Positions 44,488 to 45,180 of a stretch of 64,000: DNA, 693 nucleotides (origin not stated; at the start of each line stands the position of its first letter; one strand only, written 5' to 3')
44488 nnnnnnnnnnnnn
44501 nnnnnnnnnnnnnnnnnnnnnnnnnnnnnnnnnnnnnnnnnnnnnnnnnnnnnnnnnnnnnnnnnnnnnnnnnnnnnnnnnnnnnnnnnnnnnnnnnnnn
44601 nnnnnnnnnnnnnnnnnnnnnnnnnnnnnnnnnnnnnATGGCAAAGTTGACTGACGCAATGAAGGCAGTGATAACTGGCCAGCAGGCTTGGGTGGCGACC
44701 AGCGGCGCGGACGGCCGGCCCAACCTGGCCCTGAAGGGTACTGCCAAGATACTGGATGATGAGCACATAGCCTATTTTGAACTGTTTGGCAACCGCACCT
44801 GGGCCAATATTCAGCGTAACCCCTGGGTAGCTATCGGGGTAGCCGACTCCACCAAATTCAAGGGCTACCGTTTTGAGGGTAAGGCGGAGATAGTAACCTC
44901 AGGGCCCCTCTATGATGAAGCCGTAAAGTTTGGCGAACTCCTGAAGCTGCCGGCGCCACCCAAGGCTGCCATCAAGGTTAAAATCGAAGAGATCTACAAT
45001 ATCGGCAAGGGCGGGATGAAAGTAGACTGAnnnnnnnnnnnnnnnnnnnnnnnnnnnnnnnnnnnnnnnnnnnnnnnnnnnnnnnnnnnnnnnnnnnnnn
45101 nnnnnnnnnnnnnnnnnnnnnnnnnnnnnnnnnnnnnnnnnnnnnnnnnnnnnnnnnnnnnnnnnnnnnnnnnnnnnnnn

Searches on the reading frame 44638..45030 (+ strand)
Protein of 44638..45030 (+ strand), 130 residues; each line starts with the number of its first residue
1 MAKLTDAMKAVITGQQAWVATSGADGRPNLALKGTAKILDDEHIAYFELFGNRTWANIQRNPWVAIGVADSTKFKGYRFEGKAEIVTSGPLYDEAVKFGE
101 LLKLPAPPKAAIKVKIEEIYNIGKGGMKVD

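Call 5: search_protein_families(library=pfam, proteins=[window:44638-45030:+])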
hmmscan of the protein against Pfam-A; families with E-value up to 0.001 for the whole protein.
window:44638-45030:+ (130 aa): 1 family
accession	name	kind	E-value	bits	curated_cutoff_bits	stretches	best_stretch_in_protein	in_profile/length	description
PF01243.27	PNPOx_N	-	1.2e-19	71.2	28.1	1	4-121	1-118/120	Pyridoxamine 5'-phosphate oxidase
